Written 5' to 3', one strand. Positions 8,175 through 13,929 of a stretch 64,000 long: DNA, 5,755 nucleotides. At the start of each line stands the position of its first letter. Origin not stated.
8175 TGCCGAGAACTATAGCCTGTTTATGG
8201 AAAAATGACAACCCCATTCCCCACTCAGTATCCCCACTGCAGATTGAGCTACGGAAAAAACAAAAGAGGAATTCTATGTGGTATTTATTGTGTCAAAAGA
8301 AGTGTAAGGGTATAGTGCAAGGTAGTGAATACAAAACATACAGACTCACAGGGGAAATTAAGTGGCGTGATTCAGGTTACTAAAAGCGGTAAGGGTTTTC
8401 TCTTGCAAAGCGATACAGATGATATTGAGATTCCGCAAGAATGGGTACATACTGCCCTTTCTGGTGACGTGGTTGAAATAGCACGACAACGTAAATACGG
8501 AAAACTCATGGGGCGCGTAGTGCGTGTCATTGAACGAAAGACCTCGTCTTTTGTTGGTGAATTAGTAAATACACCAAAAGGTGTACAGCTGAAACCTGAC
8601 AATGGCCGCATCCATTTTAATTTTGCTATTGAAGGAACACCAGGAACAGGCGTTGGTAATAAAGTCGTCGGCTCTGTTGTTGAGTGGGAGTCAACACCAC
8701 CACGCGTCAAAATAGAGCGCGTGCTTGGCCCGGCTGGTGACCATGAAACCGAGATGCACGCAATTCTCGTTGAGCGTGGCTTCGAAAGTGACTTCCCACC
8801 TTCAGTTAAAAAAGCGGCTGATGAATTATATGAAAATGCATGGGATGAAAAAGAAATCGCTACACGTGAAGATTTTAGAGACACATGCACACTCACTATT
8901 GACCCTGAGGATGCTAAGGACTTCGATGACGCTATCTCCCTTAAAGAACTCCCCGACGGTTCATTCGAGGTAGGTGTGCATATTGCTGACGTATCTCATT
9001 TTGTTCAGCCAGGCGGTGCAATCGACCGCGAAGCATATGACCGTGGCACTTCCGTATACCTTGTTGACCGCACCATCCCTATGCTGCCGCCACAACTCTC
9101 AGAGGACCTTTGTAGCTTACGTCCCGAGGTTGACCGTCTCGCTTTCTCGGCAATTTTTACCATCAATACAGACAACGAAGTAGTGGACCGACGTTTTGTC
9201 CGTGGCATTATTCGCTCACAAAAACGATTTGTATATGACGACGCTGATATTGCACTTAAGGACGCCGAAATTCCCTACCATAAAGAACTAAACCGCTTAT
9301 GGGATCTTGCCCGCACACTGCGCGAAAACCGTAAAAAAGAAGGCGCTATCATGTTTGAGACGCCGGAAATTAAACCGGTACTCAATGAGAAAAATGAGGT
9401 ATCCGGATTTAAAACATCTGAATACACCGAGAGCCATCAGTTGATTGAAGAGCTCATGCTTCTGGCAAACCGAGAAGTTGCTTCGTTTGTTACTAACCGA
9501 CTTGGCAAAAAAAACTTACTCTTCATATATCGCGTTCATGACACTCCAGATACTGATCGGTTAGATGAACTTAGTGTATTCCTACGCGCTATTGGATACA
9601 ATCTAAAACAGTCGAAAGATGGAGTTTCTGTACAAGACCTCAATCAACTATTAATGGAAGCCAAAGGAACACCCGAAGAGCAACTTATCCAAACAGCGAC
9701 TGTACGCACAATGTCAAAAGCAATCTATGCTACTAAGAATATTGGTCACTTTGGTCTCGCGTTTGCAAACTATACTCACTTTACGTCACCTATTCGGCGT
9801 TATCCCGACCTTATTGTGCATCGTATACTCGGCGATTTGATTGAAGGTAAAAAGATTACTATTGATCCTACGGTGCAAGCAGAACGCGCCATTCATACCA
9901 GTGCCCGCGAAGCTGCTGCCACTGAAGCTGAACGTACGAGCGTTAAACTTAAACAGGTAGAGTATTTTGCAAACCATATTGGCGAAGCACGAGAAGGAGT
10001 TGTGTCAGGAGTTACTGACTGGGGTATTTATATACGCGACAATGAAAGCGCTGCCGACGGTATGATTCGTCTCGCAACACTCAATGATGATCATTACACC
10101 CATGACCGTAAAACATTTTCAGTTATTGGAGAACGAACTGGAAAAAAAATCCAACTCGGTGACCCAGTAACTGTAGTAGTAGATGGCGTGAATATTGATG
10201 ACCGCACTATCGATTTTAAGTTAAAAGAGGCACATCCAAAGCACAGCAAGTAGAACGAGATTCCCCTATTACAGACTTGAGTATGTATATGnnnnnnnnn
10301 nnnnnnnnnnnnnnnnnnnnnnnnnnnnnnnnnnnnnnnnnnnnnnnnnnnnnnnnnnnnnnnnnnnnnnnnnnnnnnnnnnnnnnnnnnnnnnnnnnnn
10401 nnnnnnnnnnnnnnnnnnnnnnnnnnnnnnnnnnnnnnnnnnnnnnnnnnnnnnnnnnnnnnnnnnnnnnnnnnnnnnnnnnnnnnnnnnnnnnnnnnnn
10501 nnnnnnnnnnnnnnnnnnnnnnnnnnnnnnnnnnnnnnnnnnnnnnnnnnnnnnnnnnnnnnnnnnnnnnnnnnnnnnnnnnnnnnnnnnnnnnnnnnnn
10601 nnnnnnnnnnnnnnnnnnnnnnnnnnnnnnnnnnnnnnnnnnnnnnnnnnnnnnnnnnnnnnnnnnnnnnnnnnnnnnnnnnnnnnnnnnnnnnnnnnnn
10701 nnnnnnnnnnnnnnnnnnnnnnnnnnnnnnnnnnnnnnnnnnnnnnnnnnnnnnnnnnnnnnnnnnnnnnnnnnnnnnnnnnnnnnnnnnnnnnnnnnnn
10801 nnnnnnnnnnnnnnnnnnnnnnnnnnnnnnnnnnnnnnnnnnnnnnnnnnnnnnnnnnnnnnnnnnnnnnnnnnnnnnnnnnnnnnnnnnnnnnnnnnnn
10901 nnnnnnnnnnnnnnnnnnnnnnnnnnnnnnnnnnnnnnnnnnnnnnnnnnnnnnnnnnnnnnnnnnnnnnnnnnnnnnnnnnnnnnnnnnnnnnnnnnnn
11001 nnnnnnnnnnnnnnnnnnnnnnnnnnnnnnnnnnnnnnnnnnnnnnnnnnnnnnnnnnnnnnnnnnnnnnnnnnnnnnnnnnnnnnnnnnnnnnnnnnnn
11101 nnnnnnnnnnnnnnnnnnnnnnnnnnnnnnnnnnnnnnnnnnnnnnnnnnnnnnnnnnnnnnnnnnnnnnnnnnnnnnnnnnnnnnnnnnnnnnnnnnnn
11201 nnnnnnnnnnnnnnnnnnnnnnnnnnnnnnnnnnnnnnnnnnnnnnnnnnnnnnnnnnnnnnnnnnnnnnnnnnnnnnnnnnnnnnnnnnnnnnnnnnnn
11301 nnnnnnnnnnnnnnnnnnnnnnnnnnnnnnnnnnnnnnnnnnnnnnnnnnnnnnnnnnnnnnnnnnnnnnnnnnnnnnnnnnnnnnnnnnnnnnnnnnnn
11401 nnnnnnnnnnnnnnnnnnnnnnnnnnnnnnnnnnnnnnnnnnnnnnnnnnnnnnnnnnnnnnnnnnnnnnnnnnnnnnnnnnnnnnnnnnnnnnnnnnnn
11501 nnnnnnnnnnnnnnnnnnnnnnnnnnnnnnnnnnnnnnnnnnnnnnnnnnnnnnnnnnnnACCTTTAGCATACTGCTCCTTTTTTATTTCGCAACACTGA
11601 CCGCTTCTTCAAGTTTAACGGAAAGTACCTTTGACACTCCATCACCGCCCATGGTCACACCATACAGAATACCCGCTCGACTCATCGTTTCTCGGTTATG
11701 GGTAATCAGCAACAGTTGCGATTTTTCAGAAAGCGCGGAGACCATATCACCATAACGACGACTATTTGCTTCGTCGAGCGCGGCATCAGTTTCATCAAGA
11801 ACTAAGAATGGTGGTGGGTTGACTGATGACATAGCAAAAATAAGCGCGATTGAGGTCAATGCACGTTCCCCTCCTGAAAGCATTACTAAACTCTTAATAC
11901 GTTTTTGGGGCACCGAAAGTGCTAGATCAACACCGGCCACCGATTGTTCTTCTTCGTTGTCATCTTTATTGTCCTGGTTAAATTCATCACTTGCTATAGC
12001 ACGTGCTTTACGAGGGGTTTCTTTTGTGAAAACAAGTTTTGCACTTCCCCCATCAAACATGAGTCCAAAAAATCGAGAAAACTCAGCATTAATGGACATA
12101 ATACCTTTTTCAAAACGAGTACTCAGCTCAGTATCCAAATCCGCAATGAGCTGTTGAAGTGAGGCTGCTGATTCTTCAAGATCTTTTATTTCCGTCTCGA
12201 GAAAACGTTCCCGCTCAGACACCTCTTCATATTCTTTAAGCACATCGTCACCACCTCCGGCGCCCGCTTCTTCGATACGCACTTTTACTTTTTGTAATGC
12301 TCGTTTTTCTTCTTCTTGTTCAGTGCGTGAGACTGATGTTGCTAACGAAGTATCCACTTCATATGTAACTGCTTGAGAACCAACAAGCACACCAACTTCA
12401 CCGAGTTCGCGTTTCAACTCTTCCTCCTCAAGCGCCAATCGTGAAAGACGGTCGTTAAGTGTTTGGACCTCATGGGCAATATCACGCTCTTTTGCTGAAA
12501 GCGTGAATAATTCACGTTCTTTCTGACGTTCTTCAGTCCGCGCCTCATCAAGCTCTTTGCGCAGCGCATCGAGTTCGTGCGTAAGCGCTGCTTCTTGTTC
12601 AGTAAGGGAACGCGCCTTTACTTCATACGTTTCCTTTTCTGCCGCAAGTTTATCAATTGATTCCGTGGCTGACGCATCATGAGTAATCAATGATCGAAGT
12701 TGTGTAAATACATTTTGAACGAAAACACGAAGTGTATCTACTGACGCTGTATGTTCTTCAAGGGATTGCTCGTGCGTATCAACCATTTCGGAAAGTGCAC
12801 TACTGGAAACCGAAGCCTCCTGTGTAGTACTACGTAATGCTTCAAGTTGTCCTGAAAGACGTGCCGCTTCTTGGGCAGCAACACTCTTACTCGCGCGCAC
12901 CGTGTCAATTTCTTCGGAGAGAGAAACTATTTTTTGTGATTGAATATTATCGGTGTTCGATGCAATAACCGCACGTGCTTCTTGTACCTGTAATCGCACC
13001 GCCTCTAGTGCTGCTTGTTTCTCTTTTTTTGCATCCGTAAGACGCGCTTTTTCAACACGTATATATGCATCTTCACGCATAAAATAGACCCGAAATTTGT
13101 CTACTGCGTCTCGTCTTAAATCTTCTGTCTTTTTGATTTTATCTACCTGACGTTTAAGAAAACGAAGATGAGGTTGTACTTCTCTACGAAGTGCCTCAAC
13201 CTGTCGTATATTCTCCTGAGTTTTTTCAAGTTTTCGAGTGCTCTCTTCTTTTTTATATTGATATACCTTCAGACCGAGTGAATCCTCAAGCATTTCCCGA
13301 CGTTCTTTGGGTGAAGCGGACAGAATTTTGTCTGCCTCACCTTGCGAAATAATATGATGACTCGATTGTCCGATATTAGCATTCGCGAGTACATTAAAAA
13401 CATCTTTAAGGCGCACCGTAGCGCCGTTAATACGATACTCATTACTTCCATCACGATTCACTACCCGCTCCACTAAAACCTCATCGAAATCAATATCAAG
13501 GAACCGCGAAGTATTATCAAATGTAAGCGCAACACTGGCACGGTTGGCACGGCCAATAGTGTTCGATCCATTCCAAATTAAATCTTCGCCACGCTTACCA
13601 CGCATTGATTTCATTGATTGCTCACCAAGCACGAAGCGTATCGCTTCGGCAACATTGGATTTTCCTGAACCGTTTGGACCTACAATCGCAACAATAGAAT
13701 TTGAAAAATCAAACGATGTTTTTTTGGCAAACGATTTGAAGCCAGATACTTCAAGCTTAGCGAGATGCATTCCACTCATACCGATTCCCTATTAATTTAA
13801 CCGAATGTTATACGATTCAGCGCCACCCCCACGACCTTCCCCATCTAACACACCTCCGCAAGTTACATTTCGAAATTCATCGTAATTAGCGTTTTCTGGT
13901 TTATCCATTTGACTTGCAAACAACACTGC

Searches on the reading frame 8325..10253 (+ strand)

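Call 21: search_protein_families(library=pfam, proteins=[window:8325-10253:+], max_evalue=0.00001)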
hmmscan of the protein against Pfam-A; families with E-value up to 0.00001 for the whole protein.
window:8325-10253:+ (642 aa): 3 families
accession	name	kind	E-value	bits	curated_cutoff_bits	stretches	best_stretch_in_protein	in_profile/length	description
PF00773.25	RNB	-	3.2e-109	365.6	29.3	1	181-506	1-324/326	RNB domain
PF17876.7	CSD2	-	7.3e-13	48.8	26.2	1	90-158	3-74/74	Cold shock domain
PF17849.7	OB_Dis3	-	2.2e-06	28.1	22.8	0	108-151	31-76/77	Dis3-like cold-shock domain 2 (CSD2)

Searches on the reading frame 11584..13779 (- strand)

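Call 21: search_protein_families(library=pfam, proteins=[window:11584-13779:-], max_evalue=0.00001)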
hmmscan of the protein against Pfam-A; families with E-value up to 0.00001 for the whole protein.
window:11584-13779:- (731 aa): 4 families
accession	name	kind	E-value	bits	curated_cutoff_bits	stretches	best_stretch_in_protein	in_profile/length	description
PF02463.25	SMC_N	-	1.5e-65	221.1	40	1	6-716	2-219/220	RecF/RecN/SMC N terminal domain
PF13476.12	AAA_23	-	4e-17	64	27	1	8-209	1-177/201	AAA domain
PF13175.12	AAA_15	-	8.7e-12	45.8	32.1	1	4-341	1-265/374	AAA ATPase domain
PF13304.12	AAA_21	-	1.1e-10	42.6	27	1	29-72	1-47/304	AAA domain, putative AbiEii toxin, Type IV TA system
